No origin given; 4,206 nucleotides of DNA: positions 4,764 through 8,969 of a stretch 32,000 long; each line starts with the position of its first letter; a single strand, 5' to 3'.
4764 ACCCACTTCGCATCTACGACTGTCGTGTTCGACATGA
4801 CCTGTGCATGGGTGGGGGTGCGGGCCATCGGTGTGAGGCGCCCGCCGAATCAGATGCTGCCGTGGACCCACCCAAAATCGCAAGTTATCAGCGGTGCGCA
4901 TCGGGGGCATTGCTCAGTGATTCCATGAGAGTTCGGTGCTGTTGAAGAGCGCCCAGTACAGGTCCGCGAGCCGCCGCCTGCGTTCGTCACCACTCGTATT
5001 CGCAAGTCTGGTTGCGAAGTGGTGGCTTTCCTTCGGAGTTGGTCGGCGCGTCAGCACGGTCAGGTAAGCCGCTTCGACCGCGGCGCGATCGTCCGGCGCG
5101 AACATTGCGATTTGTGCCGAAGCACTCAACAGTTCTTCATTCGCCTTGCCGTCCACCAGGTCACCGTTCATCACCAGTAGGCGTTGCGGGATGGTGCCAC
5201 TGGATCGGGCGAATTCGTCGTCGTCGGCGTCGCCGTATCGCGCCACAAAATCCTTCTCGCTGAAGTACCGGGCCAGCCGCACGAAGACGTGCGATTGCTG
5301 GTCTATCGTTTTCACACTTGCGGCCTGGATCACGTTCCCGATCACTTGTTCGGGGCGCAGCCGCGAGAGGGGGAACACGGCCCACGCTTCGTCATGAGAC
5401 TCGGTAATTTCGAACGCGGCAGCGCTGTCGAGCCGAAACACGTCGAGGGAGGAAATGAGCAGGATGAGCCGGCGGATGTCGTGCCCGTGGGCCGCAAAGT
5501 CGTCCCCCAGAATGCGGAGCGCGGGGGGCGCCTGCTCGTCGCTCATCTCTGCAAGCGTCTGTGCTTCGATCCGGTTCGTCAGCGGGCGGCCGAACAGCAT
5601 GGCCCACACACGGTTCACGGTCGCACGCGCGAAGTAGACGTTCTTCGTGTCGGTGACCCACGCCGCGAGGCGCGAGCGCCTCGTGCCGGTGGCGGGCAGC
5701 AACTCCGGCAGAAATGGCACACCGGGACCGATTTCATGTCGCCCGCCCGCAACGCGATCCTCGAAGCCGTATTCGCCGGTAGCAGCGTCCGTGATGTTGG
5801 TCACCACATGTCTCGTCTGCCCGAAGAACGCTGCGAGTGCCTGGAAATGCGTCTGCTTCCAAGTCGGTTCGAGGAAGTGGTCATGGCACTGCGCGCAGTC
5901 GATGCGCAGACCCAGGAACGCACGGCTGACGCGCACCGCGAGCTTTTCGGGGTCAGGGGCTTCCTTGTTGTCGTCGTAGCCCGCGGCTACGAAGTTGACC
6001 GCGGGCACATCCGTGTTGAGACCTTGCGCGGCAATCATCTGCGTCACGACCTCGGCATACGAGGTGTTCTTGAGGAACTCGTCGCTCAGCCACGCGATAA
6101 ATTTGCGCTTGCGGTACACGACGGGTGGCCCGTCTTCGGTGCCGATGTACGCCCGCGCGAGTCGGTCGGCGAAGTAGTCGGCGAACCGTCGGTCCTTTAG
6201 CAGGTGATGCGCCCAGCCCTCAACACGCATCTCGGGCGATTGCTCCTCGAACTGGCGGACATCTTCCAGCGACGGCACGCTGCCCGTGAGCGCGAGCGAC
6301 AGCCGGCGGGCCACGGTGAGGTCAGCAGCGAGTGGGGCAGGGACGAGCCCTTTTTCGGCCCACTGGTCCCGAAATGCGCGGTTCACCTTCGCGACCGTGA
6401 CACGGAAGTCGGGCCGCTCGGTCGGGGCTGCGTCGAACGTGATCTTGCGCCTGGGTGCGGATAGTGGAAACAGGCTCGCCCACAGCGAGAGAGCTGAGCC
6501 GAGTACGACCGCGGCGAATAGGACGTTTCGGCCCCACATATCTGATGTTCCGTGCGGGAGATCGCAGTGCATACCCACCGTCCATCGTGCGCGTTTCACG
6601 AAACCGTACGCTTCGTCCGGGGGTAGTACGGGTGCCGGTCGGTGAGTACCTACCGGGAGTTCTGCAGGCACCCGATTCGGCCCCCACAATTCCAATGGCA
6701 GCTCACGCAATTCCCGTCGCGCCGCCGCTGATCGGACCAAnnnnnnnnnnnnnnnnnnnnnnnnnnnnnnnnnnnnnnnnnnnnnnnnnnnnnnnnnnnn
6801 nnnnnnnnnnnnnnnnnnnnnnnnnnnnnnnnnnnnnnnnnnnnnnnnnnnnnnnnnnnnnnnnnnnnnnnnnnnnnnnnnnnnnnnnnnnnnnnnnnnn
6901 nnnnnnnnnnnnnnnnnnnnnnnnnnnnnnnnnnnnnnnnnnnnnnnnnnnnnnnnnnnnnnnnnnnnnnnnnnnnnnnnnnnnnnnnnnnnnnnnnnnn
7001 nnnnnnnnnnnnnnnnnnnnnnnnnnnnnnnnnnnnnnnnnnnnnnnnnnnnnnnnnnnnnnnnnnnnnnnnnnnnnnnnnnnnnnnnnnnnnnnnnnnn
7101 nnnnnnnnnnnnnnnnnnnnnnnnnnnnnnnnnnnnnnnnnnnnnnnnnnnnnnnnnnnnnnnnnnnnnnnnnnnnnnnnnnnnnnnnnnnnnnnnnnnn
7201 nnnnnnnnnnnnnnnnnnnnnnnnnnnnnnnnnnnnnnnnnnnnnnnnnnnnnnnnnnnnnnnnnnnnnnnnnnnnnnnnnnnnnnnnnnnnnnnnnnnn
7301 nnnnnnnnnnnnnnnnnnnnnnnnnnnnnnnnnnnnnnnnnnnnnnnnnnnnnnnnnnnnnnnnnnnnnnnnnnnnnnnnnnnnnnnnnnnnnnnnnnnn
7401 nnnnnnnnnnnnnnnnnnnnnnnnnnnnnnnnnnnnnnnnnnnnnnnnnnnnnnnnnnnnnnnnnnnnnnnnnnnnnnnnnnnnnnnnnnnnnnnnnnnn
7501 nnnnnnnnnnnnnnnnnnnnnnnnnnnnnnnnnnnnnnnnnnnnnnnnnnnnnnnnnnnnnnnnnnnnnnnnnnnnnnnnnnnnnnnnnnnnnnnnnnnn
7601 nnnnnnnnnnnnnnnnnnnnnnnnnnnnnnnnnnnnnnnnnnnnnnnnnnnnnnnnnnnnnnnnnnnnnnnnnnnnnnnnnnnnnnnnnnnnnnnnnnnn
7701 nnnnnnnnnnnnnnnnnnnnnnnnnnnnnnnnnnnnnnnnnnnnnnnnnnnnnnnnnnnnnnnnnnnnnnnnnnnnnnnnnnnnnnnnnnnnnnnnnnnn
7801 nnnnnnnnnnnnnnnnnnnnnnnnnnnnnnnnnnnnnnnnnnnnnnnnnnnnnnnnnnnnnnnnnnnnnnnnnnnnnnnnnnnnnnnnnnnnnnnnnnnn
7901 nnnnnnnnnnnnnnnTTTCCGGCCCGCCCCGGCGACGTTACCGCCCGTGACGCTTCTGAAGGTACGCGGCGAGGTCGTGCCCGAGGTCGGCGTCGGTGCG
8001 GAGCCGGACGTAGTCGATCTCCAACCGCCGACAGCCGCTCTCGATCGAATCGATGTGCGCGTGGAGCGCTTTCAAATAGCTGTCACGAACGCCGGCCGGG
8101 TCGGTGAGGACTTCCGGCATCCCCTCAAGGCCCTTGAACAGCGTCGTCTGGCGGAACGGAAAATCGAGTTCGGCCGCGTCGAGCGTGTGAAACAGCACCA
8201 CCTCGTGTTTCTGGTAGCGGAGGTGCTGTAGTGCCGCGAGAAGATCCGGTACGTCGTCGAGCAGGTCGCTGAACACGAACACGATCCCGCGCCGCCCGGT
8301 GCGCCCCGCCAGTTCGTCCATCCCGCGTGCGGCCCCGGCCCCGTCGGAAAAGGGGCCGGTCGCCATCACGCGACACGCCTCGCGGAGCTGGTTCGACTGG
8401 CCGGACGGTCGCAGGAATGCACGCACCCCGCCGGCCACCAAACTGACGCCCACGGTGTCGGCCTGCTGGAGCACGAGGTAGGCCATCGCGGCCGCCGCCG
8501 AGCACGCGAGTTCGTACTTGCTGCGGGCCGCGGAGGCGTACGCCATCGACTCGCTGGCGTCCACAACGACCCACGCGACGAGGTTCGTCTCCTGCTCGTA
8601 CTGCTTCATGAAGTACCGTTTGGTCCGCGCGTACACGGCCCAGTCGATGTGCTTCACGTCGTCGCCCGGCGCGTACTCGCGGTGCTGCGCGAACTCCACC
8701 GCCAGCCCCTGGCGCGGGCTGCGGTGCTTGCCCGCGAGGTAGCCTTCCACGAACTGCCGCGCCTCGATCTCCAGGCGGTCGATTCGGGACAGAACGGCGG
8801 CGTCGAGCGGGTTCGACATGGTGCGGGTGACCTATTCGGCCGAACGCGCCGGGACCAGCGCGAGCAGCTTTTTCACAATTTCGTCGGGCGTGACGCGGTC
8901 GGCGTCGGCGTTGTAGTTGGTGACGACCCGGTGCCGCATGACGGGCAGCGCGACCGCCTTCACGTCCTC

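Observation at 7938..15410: mxa-like gene logic without a methanol dehydrogenase: giant secreted TPR/beta-propeller protein co-operonic with MoxR + DUF58, divergent from a dihaem cytochrome c lipoprotein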

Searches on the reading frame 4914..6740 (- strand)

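Call 8: search_protein_families(library=pfam, proteins=[window:4914-6740:-], max_evalue=0.01)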
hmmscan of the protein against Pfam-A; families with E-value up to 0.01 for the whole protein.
window:4914-6740:- (608 aa): 2 families
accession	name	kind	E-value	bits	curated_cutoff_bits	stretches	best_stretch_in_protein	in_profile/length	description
PF07583.16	PSCyt2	-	9e-34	117.7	29.8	1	119-310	2-208/209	Protein of unknown function (DUF1549)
PF07587.16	PSD1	-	1.8e-22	80.4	28.5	2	354-475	1-123/244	Protein of unknown function (DUF1553)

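Call 9: search_protein_families(library=ncbifam, proteins=[window:4914-6740:-], max_evalue=0.01)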
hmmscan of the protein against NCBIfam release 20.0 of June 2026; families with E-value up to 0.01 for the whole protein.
window:4914-6740:- (608 aa): 0 families

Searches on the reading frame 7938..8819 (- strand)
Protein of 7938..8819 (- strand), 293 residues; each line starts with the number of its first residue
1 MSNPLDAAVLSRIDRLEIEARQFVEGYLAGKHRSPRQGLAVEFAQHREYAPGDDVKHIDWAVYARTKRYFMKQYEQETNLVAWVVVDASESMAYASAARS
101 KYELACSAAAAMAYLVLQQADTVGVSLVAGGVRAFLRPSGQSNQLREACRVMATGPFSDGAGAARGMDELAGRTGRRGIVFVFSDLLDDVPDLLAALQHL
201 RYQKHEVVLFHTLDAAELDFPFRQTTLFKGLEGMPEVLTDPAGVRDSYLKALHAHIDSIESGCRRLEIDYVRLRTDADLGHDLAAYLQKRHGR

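Call 8: search_protein_families(library=pfam, proteins=[window:7938-8819:-], max_evalue=0.01)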
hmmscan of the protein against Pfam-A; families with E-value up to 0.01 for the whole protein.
window:7938-8819:- (293 aa): 2 families
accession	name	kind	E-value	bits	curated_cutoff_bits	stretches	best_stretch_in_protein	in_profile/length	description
PF01882.25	DUF58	-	3.9e-43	147.6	23.4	1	45-255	1-213/216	Protein of unknown function DUF58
PF13519.12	VWA_2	-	4.8e-07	30.8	27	1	84-185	3-105/107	von Willebrand factor type A domain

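Call 9: search_protein_families(library=ncbifam, proteins=[window:7938-8819:-], max_evalue=0.01)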
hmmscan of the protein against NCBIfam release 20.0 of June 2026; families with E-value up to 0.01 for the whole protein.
window:7938-8819:- (293 aa): 0 families

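Call 63: search_solved_structures(query=window:7938-8816:-, max_evalue=1)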
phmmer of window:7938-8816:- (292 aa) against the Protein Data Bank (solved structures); distinct sequences matched with E-value up to 1: 2.
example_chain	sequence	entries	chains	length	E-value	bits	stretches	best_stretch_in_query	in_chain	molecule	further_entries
8hlg_A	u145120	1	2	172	0.13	14.9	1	6-71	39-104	Molybdenum cofactor biosynthesis protein D/E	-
8svc_A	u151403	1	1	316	0.77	12.4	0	228-265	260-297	Metal ABC transporter substrate-binding protein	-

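Call 64: search_protein_families(library=padloc, proteins=[window:7938-8819:-], max_evalue=0.001)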
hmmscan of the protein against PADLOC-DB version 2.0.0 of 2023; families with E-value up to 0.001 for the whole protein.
window:7938-8819:- (293 aa): 0 families
